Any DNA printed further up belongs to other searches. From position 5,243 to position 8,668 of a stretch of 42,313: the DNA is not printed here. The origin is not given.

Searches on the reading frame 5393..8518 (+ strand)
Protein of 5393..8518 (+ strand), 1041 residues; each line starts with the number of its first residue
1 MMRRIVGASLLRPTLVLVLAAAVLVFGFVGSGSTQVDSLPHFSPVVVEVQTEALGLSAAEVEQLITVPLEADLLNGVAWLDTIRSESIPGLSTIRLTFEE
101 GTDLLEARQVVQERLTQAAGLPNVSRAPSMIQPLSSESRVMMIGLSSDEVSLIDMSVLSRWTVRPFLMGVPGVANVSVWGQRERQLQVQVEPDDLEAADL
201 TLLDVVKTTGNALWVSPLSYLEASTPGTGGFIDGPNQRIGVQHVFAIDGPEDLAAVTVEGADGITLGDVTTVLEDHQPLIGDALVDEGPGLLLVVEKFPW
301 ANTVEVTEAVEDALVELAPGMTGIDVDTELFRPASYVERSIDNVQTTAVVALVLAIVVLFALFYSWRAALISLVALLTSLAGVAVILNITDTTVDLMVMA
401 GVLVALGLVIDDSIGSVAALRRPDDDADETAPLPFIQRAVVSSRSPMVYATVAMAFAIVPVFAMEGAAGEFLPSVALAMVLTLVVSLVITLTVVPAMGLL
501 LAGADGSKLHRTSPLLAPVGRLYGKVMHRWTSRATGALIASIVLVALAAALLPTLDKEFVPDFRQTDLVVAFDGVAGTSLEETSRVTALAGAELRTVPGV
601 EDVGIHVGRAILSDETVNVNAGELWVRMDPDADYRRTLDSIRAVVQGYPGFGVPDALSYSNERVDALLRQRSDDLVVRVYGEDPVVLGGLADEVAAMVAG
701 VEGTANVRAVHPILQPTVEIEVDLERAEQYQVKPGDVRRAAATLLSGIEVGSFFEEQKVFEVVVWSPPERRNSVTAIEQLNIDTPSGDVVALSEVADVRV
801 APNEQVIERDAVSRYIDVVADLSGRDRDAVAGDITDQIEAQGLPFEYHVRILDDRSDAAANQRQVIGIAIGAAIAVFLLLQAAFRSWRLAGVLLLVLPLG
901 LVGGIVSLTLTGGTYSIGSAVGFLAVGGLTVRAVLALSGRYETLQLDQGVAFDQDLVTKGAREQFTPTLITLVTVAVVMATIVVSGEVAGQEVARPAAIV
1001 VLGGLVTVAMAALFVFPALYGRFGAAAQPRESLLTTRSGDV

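Call 54: search_protein_families(library=ncbifam, proteins=[window:5393-8518:+], max_evalue=0.00001)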
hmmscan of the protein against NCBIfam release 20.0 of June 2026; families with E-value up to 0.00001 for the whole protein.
window:5393-8518:+ (1041 aa): 11 families
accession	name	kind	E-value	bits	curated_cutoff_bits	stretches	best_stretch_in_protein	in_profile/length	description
TIGR00914.1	2A0601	subfamily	1.7e-104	350.5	701.45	1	1-1021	1-1033/1051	CusA/CzcA family heavy metal efflux RND transporter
NF033617.1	RND_permease_2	subfamily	6.3e-94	315.7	1250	1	10-1021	5-1005/1009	multidrug efflux RND transporter permease subunit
NF000282.2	RND_permease_1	subfamily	2.5e-82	277.3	1250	1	12-1020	7-1024/1029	multidrug efflux RND transporter permease subunit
TIGR00915.1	2A0602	subfamily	4.4e-63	213.6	940.35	1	12-1020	8-1025/1050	efflux RND transporter permease subunit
NF007133.0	PRK09579.1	equivalog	1.6e-44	151.8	1763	2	10-566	8-556/1017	multidrug efflux RND transporter permease subunit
NF007131.0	PRK09577.1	equivalog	6.4e-43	146.6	1768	1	12-1022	8-1021/1045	multidrug efflux RND transporter permease subunit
NF000037.1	RND_perm_OqxB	exception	5.5e-41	140.3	2200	1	12-1020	10-1031/1050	multidrug efflux RND transporter permease subunit OqxB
NF007905.0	PRK10614.1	equivalog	2.4e-39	134.8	1774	2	11-568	9-560/1025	multidrug efflux RND transporter permease subunit MdtC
NF007842.1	PRK10555.1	equivalog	4.1e-37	127.5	1854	2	12-552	8-548/1036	multidrug efflux RND transporter permease AcrD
NF011706.2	PRK15127.1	equivalog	3.2e-35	121.3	2150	2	12-586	8-590/1049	multidrug efflux RND transporter permease subunit AcrB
NF007798.0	PRK10503.1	equivalog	5.2e-32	110.4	1584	1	10-1027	17-1026/1040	MdtB/MuxB family multidrug efflux RND transporter permease subunit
